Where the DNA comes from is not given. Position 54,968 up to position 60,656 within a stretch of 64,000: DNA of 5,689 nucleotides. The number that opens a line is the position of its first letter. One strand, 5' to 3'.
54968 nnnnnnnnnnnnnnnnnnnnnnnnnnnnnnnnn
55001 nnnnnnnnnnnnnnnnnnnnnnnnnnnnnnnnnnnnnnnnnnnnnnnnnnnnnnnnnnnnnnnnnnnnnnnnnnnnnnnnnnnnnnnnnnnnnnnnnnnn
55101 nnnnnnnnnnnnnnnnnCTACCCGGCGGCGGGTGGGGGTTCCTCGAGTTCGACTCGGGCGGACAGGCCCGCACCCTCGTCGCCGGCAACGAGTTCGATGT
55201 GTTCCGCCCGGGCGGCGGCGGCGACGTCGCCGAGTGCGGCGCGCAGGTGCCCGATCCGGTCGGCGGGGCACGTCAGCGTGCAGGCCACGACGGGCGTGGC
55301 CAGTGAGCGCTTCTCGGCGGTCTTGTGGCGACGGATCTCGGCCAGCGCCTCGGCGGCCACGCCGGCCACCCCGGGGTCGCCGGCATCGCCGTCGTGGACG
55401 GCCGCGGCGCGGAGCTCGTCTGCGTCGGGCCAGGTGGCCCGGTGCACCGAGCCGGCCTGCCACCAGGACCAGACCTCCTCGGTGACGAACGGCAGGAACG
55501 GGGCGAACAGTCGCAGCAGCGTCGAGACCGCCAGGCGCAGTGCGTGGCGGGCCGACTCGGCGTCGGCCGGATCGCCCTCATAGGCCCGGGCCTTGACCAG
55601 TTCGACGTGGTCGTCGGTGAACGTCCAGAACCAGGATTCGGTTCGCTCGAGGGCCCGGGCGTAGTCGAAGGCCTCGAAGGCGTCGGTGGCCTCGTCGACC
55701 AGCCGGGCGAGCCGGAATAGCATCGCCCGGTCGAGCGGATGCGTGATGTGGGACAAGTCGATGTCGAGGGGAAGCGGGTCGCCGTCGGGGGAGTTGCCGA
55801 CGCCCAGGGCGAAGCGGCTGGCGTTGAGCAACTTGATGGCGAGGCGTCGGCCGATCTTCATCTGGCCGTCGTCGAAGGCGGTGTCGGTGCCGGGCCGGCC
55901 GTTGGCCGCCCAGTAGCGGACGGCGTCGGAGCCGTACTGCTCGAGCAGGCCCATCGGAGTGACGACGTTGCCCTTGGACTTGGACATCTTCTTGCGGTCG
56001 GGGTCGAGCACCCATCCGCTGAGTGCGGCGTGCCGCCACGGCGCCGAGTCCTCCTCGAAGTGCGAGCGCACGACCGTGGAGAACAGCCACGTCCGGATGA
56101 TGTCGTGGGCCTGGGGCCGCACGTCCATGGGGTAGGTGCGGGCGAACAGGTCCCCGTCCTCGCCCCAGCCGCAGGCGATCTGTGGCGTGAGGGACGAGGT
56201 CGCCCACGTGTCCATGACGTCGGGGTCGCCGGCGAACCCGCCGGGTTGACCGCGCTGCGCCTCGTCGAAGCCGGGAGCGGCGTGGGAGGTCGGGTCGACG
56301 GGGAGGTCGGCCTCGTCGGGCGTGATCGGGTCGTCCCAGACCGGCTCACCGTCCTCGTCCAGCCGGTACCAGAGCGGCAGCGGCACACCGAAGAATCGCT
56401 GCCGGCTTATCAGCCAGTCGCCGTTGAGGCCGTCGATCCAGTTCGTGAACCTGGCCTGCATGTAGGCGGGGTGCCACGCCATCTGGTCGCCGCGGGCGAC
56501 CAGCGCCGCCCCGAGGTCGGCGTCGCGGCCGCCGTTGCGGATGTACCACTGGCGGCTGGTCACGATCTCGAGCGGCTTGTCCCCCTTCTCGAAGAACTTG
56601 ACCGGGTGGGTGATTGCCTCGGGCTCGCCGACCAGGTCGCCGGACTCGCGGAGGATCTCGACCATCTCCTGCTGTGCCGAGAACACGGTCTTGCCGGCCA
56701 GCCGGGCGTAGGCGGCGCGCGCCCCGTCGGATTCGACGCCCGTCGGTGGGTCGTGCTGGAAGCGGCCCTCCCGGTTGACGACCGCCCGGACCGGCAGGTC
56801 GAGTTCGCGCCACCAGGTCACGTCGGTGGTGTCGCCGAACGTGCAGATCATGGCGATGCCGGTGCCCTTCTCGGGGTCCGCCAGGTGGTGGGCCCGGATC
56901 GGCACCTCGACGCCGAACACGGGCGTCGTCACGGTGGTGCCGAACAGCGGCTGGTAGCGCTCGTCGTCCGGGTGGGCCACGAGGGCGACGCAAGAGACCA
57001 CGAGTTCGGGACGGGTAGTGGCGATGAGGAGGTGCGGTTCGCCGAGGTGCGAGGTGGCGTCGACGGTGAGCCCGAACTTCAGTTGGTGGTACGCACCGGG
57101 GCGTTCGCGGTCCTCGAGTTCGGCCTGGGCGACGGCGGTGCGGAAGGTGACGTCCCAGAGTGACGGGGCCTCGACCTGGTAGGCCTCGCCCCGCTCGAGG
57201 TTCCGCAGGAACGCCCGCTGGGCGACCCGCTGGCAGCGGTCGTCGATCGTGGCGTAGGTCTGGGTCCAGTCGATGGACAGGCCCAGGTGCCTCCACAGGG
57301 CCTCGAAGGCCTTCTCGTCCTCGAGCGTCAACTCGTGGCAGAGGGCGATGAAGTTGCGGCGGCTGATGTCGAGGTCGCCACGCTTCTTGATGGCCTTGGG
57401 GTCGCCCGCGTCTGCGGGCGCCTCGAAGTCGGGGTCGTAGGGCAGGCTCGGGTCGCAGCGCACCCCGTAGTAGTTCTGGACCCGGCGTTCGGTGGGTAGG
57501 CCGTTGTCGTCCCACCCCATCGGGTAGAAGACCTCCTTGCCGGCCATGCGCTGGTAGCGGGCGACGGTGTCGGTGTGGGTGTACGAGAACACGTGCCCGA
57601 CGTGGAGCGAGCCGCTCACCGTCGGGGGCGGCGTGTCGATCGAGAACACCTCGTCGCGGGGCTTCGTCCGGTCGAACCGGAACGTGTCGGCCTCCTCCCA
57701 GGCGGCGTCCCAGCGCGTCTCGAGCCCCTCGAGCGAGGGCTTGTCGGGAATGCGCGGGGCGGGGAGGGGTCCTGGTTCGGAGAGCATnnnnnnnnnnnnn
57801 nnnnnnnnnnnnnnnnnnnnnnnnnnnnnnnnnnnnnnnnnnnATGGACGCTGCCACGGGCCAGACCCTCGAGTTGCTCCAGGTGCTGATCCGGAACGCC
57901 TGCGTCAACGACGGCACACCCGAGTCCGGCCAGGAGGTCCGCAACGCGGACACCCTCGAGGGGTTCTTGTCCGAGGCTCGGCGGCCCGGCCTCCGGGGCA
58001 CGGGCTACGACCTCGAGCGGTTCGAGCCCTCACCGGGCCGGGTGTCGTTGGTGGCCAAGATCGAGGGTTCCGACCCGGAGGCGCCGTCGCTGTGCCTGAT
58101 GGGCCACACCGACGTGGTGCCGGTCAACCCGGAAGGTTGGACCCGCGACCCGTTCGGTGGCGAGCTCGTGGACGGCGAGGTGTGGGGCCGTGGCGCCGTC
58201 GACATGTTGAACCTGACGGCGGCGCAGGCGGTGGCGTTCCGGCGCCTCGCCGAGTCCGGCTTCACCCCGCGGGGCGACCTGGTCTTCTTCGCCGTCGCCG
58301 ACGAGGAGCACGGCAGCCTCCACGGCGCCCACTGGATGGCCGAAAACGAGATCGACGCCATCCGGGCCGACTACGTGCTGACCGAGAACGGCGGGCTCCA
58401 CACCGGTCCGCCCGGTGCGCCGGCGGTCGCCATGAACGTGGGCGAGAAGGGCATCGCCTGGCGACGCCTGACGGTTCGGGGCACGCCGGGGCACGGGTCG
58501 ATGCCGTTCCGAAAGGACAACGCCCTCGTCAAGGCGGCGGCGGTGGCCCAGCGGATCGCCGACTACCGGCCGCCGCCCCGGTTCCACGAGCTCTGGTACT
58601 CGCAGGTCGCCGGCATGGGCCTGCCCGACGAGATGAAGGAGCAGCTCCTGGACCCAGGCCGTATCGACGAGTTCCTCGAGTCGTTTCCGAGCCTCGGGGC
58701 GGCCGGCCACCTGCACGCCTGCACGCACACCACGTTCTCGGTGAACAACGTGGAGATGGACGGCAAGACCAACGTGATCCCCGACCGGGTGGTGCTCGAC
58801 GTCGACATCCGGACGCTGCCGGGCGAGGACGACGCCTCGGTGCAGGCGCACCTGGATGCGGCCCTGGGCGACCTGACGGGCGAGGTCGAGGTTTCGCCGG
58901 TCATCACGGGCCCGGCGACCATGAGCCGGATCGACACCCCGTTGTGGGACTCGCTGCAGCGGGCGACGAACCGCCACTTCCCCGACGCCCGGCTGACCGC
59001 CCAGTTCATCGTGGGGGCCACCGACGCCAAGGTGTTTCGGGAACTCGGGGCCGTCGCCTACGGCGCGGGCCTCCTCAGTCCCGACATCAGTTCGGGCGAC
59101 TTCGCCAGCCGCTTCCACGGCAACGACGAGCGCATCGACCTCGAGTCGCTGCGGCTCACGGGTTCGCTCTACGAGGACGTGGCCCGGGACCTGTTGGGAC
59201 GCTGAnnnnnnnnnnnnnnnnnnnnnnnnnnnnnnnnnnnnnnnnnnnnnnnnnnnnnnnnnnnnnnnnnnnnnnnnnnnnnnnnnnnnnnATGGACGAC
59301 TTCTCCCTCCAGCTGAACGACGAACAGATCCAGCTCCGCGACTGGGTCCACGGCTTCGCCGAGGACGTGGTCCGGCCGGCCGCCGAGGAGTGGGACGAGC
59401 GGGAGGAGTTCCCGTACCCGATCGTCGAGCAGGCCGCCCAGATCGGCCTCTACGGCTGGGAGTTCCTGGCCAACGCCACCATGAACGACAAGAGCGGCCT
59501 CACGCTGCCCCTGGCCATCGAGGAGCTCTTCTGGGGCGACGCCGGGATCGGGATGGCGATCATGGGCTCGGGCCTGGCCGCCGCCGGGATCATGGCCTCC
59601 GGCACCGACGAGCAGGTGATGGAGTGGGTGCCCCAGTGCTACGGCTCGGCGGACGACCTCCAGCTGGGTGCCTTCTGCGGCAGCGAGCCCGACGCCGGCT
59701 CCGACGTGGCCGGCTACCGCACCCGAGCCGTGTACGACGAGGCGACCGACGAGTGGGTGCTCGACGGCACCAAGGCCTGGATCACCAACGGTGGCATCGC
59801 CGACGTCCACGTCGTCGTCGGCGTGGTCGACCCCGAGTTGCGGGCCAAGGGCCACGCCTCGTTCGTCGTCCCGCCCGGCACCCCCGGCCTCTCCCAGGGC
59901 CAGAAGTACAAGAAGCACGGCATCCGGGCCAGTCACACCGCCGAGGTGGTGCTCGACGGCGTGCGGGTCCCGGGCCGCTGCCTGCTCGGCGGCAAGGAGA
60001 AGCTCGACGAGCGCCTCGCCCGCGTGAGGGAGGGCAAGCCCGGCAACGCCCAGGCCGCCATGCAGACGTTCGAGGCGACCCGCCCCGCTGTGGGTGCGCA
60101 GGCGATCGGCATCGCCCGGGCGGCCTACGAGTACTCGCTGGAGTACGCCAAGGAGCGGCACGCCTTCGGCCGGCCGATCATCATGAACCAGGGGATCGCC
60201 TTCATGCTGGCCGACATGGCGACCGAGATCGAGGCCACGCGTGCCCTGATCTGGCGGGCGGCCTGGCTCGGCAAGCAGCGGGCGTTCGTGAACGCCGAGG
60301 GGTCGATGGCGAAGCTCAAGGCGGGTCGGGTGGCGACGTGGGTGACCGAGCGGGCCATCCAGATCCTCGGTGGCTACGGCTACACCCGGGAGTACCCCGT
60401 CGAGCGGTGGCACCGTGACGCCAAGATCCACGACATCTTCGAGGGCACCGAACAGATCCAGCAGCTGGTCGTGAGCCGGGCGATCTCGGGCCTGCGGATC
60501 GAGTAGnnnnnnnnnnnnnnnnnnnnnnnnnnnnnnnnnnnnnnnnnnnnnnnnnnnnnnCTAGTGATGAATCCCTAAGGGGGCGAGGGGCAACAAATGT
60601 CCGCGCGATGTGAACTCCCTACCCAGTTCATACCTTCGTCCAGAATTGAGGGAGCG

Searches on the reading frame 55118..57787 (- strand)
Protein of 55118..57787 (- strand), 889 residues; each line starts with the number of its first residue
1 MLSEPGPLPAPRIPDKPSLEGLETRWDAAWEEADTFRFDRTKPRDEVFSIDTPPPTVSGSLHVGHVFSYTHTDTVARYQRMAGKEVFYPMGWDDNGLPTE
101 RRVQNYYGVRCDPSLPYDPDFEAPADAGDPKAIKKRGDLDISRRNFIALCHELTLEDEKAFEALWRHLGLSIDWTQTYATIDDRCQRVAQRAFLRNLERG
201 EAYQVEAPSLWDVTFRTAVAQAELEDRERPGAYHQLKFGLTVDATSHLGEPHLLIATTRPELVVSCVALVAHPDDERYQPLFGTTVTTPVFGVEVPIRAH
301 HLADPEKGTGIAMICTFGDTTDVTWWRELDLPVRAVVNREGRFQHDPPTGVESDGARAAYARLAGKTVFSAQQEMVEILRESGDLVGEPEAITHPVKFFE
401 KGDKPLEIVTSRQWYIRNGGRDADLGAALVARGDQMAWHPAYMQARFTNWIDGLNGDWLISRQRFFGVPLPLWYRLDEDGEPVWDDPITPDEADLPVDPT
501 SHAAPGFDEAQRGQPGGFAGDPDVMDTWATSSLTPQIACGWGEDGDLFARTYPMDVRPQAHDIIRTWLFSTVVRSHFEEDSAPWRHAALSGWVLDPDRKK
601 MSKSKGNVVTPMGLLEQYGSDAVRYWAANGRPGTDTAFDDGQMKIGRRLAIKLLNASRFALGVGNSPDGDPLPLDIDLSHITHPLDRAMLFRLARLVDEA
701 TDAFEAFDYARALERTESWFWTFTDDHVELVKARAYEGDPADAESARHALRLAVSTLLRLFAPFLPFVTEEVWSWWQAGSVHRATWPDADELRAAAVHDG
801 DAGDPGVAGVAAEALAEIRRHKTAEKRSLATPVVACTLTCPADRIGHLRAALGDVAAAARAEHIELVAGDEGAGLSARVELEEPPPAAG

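Call 46: search_protein_families(library=pfam, proteins=[window:55118-57787:-], max_evalue=0.00001)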
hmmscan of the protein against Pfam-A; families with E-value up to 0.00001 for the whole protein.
window:55118-57787:- (889 aa): 4 families
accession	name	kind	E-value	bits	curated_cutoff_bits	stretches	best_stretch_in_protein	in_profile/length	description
PF00133.28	tRNA-synt_1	-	6.3e-75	252.9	22.7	2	137-638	91-413/414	tRNA synthetases class I (I, L, M and V)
PF08264.19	Anticodon_1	-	1.3e-23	83.9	25.1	1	686-793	1-112/148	Anticodon-binding domain of tRNA ligase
PF09334.17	tRNA-synt_1g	-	6.4e-16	58.5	20.1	1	50-102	3-55/391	tRNA synthetases class I (M)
PF01921.24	tRNA-synt_1f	-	3.2e-06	26.8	27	0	592-639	274-321/360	tRNA synthetases class I (K)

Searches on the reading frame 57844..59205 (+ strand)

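Call 46: search_protein_families(library=pfam, proteins=[window:57844-59205:+], max_evalue=0.00001)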
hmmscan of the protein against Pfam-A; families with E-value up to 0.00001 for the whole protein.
window:57844-59205:+ (453 aa): 3 families
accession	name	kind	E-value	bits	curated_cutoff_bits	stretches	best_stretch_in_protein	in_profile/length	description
PF01546.33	Peptidase_M20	-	2.1e-29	103.4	24.6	1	84-447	1-204/206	Peptidase family M20/M25/M40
PF07687.19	M20_dimer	-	7.3e-17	61.7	21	1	199-345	1-103/107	Peptidase dimerisation domain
PF04389.22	Peptidase_M28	-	7.3e-09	36.1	21.3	1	69-175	2-88/193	Peptidase family M28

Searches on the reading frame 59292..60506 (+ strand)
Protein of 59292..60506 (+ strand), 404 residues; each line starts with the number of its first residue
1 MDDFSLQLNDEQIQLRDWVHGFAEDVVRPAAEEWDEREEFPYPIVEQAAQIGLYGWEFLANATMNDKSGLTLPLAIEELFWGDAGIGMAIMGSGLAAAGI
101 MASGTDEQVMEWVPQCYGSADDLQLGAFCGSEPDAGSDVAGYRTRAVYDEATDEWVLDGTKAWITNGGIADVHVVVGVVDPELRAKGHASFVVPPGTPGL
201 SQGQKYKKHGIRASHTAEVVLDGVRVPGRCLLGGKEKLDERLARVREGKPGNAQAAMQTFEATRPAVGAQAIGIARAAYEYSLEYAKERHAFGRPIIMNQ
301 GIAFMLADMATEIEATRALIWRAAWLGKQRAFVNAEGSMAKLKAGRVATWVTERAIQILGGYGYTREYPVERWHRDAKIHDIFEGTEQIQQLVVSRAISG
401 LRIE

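Call 47: search_protein_families(library=pfam, proteins=[window:59292-60506:+], max_evalue=0.00001)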
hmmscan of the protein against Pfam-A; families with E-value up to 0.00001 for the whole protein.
window:59292-60506:+ (404 aa): 4 families
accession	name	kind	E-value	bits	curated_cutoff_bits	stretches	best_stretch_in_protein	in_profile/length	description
PF00441.29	Acyl-CoA_dh_1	-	7.3e-47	159.7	22.4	1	255-398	6-149/150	Acyl-CoA dehydrogenase, C-terminal domain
PF02770.24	Acyl-CoA_dh_M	-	1.3e-22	80.2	33.3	1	127-224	1-97/97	Acyl-CoA dehydrogenase, middle domain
PF08028.16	Acyl-CoA_dh_2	-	2.8e-19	70.2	22.7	1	267-386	3-132/134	Acyl-CoA dehydrogenase, C-terminal domain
PF02771.21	Acyl-CoA_dh_N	-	1.1e-17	64.9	22.9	1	9-116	1-109/113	Acyl-CoA dehydrogenase, N-terminal domain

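Call 53: find_encoding_contigs(protein=window:59292-60506:+, flank=6000, max_places=5)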
Protein window:59292-60506:+ (404 aa): 23 contigs read that carry it; 5 places shown.
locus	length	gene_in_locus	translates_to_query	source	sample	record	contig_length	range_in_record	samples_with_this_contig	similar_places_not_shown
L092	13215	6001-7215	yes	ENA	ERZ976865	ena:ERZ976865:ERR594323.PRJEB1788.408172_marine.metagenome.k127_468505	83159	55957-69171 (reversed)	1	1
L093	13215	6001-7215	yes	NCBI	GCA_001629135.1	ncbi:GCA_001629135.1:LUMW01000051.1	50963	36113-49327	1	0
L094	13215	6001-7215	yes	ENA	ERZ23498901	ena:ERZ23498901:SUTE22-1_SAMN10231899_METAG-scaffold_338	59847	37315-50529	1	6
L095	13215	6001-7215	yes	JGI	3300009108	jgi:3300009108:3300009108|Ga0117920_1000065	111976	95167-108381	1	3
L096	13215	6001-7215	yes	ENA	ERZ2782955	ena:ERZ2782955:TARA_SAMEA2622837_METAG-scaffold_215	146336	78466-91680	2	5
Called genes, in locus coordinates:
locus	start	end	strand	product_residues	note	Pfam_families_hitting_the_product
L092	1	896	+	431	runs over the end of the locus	PF00144:Beta-lactamase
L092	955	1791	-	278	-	PF00378:ECH_1, PF16113:ECH_2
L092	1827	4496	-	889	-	PF00133:tRNA-synt_1, PF01921:tRNA-synt_1f (faint), PF09334:tRNA-synt_1g, PF00133:tRNA-synt_1, PF08264:Anticodon_1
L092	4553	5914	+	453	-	PF04389:Peptidase_M28 (weak), PF01546:Peptidase_M20, PF07687:M20_dimer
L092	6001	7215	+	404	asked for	PF02771:Acyl-CoA_dh_N, PF02770:Acyl-CoA_dh_M, PF00441:Acyl-CoA_dh_1, PF08028:Acyl-CoA_dh_2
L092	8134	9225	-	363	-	PF05977:MFS_3, PF07690:MFS_1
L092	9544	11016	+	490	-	PF11794:HpaB_N, PF03241:HpaB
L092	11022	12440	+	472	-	PF20695:UbiD_N, PF01977:UbiD, PF20696:UbiD_C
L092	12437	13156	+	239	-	PF00392:GntR, PF07729:FCD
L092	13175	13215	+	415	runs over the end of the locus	PF04909:Amidohydro_2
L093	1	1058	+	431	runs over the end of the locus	PF00144:Beta-lactamase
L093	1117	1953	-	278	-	PF00378:ECH_1, PF16113:ECH_2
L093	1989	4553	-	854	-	PF00133:tRNA-synt_1, PF01921:tRNA-synt_1f (faint), PF09334:tRNA-synt_1g, PF00133:tRNA-synt_1, PF08264:Anticodon_1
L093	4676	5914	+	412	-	PF04389:Peptidase_M28 (weak), PF01546:Peptidase_M20, PF07687:M20_dimer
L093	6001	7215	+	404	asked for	PF02771:Acyl-CoA_dh_N, PF02770:Acyl-CoA_dh_M, PF00441:Acyl-CoA_dh_1, PF08028:Acyl-CoA_dh_2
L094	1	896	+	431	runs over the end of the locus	PF00144:Beta-lactamase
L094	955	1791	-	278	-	PF00378:ECH_1, PF16113:ECH_2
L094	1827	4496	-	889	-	PF00133:tRNA-synt_1, PF01921:tRNA-synt_1f (faint), PF09334:tRNA-synt_1g, PF00133:tRNA-synt_1, PF08264:Anticodon_1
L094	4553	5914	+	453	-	PF04389:Peptidase_M28 (weak), PF01546:Peptidase_M20, PF07687:M20_dimer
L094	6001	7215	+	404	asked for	PF02771:Acyl-CoA_dh_N, PF02770:Acyl-CoA_dh_M, PF00441:Acyl-CoA_dh_1, PF08028:Acyl-CoA_dh_2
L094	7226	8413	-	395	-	-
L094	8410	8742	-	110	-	-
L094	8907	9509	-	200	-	PF13328:HD_4, PF01966:HD (weak)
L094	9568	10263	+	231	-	-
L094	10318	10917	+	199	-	PF00903:Glyoxalase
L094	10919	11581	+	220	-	PF02627:CMD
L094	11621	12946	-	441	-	PF01266:DAO, PF01494:FAD_binding_3 (faint)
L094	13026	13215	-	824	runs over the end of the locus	PF00890:FAD_binding_2 (weak), PF01266:DAO, PF16350:FAO_M, PF01571:GCV_T, PF08669:GCV_T_C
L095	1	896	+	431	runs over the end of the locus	PF00144:Beta-lactamase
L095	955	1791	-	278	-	PF00378:ECH_1, PF16113:ECH_2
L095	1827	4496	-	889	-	PF00133:tRNA-synt_1, PF01921:tRNA-synt_1f (faint), PF09334:tRNA-synt_1g, PF00133:tRNA-synt_1, PF08264:Anticodon_1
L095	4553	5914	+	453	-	PF04389:Peptidase_M28 (weak), PF01546:Peptidase_M20, PF07687:M20_dimer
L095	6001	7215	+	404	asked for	PF02771:Acyl-CoA_dh_N, PF02770:Acyl-CoA_dh_M, PF00441:Acyl-CoA_dh_1, PF08028:Acyl-CoA_dh_2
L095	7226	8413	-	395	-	-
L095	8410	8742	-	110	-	-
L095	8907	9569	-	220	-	PF13328:HD_4, PF01966:HD (weak)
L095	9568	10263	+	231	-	-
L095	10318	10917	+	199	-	PF00903:Glyoxalase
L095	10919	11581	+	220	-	PF02627:CMD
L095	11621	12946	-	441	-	PF01266:DAO, PF01494:FAD_binding_3 (faint)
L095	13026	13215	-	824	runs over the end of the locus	PF00890:FAD_binding_2 (weak), PF01266:DAO, PF16350:FAO_M, PF01571:GCV_T, PF08669:GCV_T_C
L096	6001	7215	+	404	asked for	PF02771:Acyl-CoA_dh_N, PF02770:Acyl-CoA_dh_M, PF00441:Acyl-CoA_dh_1, PF08028:Acyl-CoA_dh_2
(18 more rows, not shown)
